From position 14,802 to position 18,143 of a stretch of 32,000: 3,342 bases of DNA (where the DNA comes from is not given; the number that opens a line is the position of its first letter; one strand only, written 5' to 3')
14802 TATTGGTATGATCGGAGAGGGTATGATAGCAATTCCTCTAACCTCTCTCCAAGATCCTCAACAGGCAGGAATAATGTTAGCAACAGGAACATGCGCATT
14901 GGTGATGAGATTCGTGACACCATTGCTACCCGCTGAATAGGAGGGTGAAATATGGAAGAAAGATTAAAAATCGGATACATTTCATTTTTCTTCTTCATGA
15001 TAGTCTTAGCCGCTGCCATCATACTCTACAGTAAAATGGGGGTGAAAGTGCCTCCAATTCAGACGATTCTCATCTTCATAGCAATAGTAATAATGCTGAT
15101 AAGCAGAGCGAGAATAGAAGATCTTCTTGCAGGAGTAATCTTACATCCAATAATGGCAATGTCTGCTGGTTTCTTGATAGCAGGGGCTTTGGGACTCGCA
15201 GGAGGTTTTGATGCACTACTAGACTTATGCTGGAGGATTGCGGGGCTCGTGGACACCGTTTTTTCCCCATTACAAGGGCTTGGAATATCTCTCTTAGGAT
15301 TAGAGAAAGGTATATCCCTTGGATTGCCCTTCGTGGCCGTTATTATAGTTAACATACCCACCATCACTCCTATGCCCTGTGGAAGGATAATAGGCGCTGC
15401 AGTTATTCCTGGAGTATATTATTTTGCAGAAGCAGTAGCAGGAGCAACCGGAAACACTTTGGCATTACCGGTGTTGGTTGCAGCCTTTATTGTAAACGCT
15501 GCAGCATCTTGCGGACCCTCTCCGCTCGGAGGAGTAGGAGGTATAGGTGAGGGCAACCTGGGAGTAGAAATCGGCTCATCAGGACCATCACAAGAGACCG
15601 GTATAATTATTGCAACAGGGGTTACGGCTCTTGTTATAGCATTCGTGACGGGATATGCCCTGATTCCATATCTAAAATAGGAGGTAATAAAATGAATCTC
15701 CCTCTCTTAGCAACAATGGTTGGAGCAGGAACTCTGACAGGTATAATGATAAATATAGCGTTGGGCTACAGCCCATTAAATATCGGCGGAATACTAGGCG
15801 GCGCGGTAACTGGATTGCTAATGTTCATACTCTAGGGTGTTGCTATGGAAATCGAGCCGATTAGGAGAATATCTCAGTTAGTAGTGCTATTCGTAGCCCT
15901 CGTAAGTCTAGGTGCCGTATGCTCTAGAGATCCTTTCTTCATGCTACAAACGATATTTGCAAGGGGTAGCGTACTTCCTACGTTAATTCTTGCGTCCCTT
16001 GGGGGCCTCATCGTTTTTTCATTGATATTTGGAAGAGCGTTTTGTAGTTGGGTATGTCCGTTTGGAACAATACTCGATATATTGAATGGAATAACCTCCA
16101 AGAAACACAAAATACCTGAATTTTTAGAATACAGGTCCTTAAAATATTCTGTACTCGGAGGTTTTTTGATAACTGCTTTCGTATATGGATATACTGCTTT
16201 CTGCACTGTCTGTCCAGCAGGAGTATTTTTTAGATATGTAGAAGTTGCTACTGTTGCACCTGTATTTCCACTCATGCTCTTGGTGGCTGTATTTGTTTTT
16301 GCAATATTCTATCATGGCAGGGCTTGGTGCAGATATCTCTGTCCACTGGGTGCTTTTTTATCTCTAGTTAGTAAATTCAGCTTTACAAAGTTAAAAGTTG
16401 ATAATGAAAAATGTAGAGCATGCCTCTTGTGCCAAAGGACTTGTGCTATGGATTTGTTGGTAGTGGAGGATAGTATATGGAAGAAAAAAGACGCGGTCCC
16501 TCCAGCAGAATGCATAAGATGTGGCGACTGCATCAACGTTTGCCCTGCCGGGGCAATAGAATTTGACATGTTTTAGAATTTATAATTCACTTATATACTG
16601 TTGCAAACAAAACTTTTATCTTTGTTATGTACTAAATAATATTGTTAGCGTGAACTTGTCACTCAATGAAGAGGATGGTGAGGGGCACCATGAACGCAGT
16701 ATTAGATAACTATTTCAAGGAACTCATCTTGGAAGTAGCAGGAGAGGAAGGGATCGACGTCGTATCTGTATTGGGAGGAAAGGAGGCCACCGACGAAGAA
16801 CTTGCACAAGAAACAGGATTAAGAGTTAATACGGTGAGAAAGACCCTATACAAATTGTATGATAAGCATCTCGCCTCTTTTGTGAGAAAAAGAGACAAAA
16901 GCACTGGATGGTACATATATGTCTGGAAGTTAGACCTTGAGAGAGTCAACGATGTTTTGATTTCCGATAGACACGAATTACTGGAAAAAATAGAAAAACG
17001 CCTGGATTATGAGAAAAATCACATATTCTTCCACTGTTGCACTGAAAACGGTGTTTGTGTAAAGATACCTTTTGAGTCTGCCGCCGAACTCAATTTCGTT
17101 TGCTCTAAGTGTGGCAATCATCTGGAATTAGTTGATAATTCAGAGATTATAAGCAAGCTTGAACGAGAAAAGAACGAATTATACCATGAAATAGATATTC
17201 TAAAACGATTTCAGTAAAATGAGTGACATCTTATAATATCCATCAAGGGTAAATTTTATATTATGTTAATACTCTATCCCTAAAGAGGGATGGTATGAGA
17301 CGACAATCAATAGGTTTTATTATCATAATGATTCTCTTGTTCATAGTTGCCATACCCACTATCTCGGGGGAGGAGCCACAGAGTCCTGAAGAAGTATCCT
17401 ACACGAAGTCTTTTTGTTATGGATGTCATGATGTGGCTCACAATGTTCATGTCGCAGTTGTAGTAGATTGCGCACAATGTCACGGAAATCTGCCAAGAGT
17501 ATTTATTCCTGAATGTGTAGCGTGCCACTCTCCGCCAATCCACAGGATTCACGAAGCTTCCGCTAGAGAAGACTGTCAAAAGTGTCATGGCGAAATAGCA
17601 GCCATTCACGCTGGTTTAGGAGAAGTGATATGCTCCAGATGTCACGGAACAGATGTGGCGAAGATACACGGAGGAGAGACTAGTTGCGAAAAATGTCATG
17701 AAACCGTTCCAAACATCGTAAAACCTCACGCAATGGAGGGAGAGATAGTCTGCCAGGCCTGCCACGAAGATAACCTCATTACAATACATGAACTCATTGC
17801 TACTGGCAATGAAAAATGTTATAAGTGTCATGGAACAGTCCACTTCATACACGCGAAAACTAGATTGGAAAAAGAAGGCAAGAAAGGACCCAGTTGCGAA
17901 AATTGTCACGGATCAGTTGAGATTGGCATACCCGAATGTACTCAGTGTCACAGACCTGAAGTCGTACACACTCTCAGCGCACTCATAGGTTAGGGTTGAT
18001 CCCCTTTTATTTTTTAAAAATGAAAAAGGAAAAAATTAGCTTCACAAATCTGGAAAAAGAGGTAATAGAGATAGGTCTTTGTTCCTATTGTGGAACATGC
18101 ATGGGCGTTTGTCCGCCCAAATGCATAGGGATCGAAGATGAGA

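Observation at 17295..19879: Decahaem cytochrome, FpoF/FrhB-type F420 subunit and Mtd arranged as one tight unit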

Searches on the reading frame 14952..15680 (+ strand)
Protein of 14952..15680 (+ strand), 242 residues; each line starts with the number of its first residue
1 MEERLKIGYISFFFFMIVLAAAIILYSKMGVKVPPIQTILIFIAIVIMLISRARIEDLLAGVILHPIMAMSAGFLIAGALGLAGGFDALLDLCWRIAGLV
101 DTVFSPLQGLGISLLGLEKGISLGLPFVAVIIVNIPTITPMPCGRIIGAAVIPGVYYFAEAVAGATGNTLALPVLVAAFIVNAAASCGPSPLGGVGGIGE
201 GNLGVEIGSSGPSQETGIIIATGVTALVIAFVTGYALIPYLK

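Call 3: search_protein_families(library=pfam, proteins=[window:14952-15680:+], max_evalue=0.01)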
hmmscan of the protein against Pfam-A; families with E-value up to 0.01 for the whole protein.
window:14952-15680:+ (242 aa): 0 families

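Call 4: search_protein_families(library=ncbifam, proteins=[window:14952-15680:+], max_evalue=0.01)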
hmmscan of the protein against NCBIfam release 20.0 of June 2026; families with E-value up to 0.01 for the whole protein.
window:14952-15680:+ (242 aa): 0 families

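Call 87: predict_structure(alignment_id=A9)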
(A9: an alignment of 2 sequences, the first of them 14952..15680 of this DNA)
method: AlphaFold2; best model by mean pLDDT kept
length: 242 residues; sequences in the alignment: 2
mean_pLDDT: 41.7   pTM: 0.31
mean pLDDT of the five models: 41.7, 39.4, 39.4, 38.3, 37.8
residues with pLDDT >= 90: 0; 70-90: 0; 50-70: 36; < 50: 206
segments of 3 or more residues with pLDDT < 50: 1-9, 11-14, 30-75, 77-151, 170-174, 180-182, 184-242
pLDDT, mean of each block of 10 residues (from residue 1): 46 51 53 44 43 38 43 48 42 40 31 36 38 43 42 52 53 49 44 29 29 36 40 35 26
secondary structure, 60 per line:
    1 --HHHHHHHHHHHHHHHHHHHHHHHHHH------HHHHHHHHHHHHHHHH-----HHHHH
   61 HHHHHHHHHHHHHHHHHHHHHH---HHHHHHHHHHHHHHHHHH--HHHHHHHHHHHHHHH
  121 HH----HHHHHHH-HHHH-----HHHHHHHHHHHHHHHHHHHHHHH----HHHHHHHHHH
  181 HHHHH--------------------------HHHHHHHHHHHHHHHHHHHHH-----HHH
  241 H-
elements in order: H3-28 H35-50 H56-82 H86-103 H106-122 H127-133 H135-138 H144-166 H171-185 H212-232 H238-241

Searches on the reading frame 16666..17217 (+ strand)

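Call 3: search_protein_families(library=pfam, proteins=[window:16666-17217:+], max_evalue=0.01)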
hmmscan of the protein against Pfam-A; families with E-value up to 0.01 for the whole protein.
window:16666-17217:+ (183 aa): 4 families
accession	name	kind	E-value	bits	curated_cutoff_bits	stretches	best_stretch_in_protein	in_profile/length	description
PF02002.24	TFIIE_alpha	-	1.8e-22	79.6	22.9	1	17-118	3-105/105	TFIIE alpha subunit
PF03804.19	DUF325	-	0.0011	19.2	28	1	111-172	71-133/137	Viral proteins of unknown function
PF04539.22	Sigma70_r3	-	0.0031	18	25.3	0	37-61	17-41/78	Sigma-70 region 3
PF12840.13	HTH_20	-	0.0057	17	27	0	31-66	8-44/51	Helix-turn-helix domain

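Call 4: search_protein_families(library=ncbifam, proteins=[window:16666-17217:+], max_evalue=0.01)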
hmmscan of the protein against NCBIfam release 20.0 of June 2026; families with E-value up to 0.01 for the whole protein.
window:16666-17217:+ (183 aa): 4 families
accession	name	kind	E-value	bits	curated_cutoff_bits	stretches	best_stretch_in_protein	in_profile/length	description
NF004910.0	PRK06266.1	equivalog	1.7e-52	177.3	180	1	12-179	12-179/185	transcription initiation factor E subunit alpha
TIGR00373.1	TIGR00373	equivalog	5.6e-47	159.2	149.5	1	16-172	3-157/162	transcription factor E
NF053606.1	Sta1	subfamily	0.00012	22.1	80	1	35-101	29-96/100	Sta1 family transcriptional regulator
NF040939.2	trans_reg_lrs14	equivalog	0.00056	19.9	90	1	38-104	34-101/103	Lrs14 family HTH-type transcriptional regulator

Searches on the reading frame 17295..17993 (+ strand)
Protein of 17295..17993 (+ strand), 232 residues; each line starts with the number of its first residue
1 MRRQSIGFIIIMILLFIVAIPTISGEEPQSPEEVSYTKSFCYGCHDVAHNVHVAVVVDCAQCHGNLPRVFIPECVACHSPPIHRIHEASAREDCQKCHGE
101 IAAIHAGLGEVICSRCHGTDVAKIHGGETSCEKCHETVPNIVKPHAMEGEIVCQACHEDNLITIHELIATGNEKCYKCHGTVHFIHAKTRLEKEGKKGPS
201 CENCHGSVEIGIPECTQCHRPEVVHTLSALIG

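Call 3: search_protein_families(library=pfam, proteins=[window:17295-17993:+], max_evalue=0.01)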
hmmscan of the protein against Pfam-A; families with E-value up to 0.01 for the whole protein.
window:17295-17993:+ (232 aa): 5 families
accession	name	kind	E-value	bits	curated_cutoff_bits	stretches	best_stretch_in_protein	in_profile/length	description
PF14522.11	Cytochrome_C7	-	3.3e-13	49.7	24.8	3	171-220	12-67/67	Cytochrome c7 and related cytochrome c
PF14537.11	Cytochrom_c3_2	-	1.6e-11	44.9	25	2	150-219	6-78/79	Cytochrome c3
PF00684.25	DnaJ_CXXCXGXG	-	0.00014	22.5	32.7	0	153-219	1-62/65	DnaJ central domain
PF24734.1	DUF7685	-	0.00023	21.4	27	0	94-124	2-39/43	Domain of unknown function (DUF7685)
PF09699.15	Paired_CXXCH_1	-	0.00062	19.8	20.6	0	148-181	6-38/41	Doubled CXXCH motif (Paired_CXXCH_1)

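Call 4: search_protein_families(library=ncbifam, proteins=[window:17295-17993:+], max_evalue=0.01)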
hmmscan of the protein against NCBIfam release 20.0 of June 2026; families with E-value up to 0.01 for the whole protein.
window:17295-17993:+ (232 aa): 0 families

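Call 16: find_homologous_proteins(query=window:17295-17993:+)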
Query window:17295-17993:+ (232 aa): 6 proteins with E <= 0.001 among 239 candidates.
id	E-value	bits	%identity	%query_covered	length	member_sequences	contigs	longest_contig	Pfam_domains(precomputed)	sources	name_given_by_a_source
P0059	3.2e-154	529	100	100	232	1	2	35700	PF14537.12,PF14522.12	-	-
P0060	3.0e-124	431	79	100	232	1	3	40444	PF14537.12,PF14522.12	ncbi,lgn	ncbi:MAG: cytochrome c3 family protein [Candidatus Hydrothermarchaeota archaeon]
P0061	1.3e-98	347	65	100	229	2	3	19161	PF09699.16,PF14537.12,PF14522.12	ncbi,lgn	ncbi:MAG: hypothetical protein ACE5K4_09385 [Candidatus Hydrothermarchaeota archaeon]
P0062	1.8e-25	108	33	99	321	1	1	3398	PF14537.12,PF14522.12,PF22113.2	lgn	-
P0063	3.0e-24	104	31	97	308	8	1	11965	PF14537.12,PF02085.22,PF14522.12,PF22113.2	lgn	-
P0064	1.3e-21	95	32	96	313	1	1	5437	PF14537.12,PF00684.26,PF14522.12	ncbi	-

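Call 17: find_encoding_contigs(protein=P0061, flank=10000, max_places=3)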
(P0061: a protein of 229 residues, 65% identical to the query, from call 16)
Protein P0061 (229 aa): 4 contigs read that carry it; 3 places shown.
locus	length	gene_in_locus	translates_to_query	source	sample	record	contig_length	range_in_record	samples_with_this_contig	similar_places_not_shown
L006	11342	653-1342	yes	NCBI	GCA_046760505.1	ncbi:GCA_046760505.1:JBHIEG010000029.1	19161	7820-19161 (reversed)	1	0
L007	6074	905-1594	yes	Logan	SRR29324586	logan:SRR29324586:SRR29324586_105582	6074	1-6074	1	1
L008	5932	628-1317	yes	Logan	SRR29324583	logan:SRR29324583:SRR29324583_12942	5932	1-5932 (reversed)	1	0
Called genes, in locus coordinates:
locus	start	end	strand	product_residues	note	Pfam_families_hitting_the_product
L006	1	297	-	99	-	?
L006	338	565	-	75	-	-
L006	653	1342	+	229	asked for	PF14522:Cytochrome_C7 (faint), PF14537:Cytochrom_c3_2 (faint), PF09699:Paired_CXXCH_1 (faint)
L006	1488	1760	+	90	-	-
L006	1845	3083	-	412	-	PF13191:AAA_16 (faint), PF16450:Prot_ATP_ID_OB_C, PF17758:Prot_ATP_ID_OB_N (weak), PF21236:OB_PRS7 (weak), PF00004:AAA, PF07724:AAA_2 (faint), PF07728:AAA_5 (weak), PF17862:AAA_lid_3, +1 more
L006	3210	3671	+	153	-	PF01381:HTH_3, PF12844:HTH_19 (weak)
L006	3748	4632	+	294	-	PF01680:SOR_SNZ, PF05690:ThiG (weak)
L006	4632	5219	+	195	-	PF01174:SNO, PF00117:GATase, PF07685:GATase_3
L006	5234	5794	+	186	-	PF00117:GATase, PF07722:Peptidase_C26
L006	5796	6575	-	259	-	-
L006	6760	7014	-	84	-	-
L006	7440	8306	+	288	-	PF01171:ATP_bind_3, PF01507:PAPS_reduct (faint), PF16503:zn-ribbon_14 (weak)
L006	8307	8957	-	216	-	PF01973:MptE-like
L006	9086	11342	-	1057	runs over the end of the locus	PF00133:tRNA-synt_1, PF01406:tRNA-synt_1e (faint), PF09334:tRNA-synt_1g, PF08264:Anticodon_1, PF19302:DUF5915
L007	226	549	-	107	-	-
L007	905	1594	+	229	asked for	PF14522:Cytochrome_C7 (faint), PF14537:Cytochrom_c3_2 (faint), PF09699:Paired_CXXCH_1 (faint)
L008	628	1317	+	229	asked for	PF14522:Cytochrome_C7 (faint), PF14537:Cytochrom_c3_2 (faint), PF09699:Paired_CXXCH_1 (faint)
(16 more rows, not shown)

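Call 18: find_encoding_contigs(protein=P0063, flank=8000, max_places=2)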
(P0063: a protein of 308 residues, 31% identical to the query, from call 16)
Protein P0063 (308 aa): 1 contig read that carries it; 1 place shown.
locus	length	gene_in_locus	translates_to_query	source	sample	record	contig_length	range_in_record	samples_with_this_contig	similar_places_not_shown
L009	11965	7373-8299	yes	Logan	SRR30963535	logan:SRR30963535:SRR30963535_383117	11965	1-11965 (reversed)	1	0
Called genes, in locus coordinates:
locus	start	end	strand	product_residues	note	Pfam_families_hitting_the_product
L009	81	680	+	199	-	-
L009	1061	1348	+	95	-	-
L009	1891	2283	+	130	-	PF24784:Temptin_C (weak)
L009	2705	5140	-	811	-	PF00384:Molybdopterin, PF01568:Molydop_binding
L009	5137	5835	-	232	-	PF13187:Fer4_9 (faint), PF13237:Fer4_10 (faint), PF13247:Fer4_11, PF12797:Fer4_2 (weak), PF00037:Fer4 (weak), PF12838:Fer4_7 (weak)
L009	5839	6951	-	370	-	PF03916:NrfD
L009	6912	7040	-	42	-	-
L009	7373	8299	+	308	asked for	PF02085:Cytochrom_CIII (faint), PF14522:Cytochrome_C7 (faint), PF14537:Cytochrom_c3_2 (faint), PF22113:Mtrc-MtrF_II-IV_dom (faint)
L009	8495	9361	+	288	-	-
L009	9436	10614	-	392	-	PF03916:NrfD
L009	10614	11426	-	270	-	PF12838:Fer4_7 (faint), PF00037:Fer4 (faint), PF12797:Fer4_2 (faint), PF13237:Fer4_10 (faint), PF14697:Fer4_21 (faint), PF13247:Fer4_11, PF12837:Fer4_6 (weak), PF13247:Fer4_11, +1 more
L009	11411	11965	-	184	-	?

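Call 20: search_solved_structures(query=window:17295-17993:+, max_evalue=1)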
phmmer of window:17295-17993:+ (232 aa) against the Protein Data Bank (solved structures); distinct sequences matched with E-value up to 1: 8.
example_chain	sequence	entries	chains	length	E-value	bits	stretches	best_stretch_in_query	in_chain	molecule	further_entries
1m1p_A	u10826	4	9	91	0.0057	19.2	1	74-137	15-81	Small tetraheme cytochrome c | Periplasmic tetraheme cytochrome c CctA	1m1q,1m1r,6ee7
6hr0_A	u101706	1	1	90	0.0083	18.7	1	73-136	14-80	Cytochrome C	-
6lod_A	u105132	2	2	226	0.018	17.5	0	48-69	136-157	MULTIHEME_CYTC domain-containing protein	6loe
3bxu_A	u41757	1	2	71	0.023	17.2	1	47-68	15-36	Cytochrome c3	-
2k3v_A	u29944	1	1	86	0.033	16.7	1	73-136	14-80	Tetraheme cytochrome c-type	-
7lq5_A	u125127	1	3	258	0.52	12.8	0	73-145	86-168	Cytochrome c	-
9wt8_A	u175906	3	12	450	0.68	12.4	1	56-100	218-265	Cytochrome c,Multiheme cytochrome c selenoprotein (MccSep)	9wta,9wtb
9wt9_A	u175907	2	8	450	0.68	12.4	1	56-100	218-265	Cytochrome c,Multiheme cytochrome c selenoprotein mutant (MccSep U325A) | Cytochrome c,Multiheme cytochrome c selenoprotein (MccSep)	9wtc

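Call 63: search_protein_families(library=ncbifam, proteins=[P0062, P0063, P0064, P0061], max_evalue=0.001)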
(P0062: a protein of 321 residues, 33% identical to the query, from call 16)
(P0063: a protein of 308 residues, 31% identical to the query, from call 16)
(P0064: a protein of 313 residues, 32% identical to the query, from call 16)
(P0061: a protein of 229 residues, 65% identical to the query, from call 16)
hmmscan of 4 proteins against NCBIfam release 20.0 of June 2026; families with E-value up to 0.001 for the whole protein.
P0062 (321 aa): 3 families
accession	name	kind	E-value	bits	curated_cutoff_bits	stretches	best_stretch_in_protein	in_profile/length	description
TIGR03508.1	decahem_SO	subfamily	1.3e-07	31.4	192.2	1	23-167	81-228/258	DmsE family decaheme c-type cytochrome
NF047727.1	4hemeCytCCctA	equivalog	1.3e-05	25.3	180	0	153-222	39-105/109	tetraheme c-type cytochrome CctA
TIGR03153.1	cytochr_NrfH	equivalog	0.00019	21.5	134.2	0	66-101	98-136/138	cytochrome c nitrite reductase small subunit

P0063 (308 aa): 1 family
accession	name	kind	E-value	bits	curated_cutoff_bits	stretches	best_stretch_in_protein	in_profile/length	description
NF047727.1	4hemeCytCCctA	equivalog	2.4e-07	30.9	180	0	111-181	40-107/109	tetraheme c-type cytochrome CctA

P0064 (313 aa): 1 family
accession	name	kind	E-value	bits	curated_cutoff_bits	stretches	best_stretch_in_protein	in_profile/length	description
TIGR03508.1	decahem_SO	subfamily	5e-05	22.9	192.2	0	37-182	98-248/258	DmsE family decaheme c-type cytochrome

P0061 (229 aa): 0 families

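Call 69: find_encoding_contigs(protein=P0064, flank=6000, max_places=2)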
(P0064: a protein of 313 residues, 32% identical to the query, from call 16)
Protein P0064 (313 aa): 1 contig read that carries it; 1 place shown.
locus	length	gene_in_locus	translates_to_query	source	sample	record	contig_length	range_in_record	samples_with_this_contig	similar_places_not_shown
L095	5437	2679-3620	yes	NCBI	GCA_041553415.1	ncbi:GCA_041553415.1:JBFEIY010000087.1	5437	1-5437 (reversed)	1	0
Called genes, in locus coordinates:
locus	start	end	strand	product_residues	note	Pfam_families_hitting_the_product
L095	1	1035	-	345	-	?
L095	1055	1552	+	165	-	PF00994:MoCF_biosynth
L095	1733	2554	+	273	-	PF01292:Ni_hydr_CYTB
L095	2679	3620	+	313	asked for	PF14522:Cytochrome_C7 (faint), PF00684:DnaJ_CXXCXGXG (faint), PF14537:Cytochrom_c3_2 (faint)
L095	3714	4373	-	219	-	PF02811:PHP, PF13263:PHP_C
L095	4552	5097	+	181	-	PF01558:POR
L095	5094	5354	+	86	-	PF12797:Fer4_2 (weak), PF00037:Fer4 (weak), PF13237:Fer4_10 (weak), PF14697:Fer4_21, PF12838:Fer4_7, PF13187:Fer4_9 (weak), PF00037:Fer4, PF12797:Fer4_2 (weak), +3 more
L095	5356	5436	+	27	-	?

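Call 70: find_encoding_contigs(protein=P0062, flank=6000, max_places=2)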
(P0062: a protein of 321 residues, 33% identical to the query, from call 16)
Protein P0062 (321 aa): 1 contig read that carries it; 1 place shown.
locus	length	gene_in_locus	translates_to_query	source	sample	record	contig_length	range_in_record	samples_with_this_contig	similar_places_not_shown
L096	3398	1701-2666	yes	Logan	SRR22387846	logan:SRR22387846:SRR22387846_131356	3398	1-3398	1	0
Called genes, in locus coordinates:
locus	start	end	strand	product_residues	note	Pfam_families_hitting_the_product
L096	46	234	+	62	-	-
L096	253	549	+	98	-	-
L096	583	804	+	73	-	-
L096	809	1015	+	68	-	-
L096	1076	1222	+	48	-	-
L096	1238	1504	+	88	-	PF04457:MJ1316 (weak)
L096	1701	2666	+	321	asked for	PF14537:Cytochrom_c3_2 (faint), PF14522:Cytochrome_C7 (faint), PF22113:Mtrc-MtrF_II-IV_dom (faint)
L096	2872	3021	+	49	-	-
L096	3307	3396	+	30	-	?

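Call 84: predict_structure(alignment_id=A5)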
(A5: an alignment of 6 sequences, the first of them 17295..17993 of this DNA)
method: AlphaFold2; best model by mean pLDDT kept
length: 232 residues; sequences in the alignment: 6
mean_pLDDT: 39.4   pTM: 0.22
mean pLDDT of the five models: 39.4, 35.2, 35.0, 34.5, 34.0
residues with pLDDT >= 90: 0; 70-90: 8; 50-70: 14; < 50: 210
segments of 3 or more residues with pLDDT < 50: 20-99, 104-232
pLDDT, mean of each block of 10 residues (from residue 1): 69 62 35 31 34 37 37 36 36 47 46 44 45 40 31 33 38 29 34 44 39 33 29 25
secondary structure, 60 per line:
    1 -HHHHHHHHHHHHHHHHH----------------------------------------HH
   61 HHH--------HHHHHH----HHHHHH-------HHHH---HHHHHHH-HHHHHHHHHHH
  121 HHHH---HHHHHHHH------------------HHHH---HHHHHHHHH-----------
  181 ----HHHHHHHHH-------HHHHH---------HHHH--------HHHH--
elements in order: H2-18 H59-63 H72-77 H82-87 H95-98 H102-108 H110-124 H128-135 H154-157 H161-169 H185-193 H201-205 H215-218 H227-230
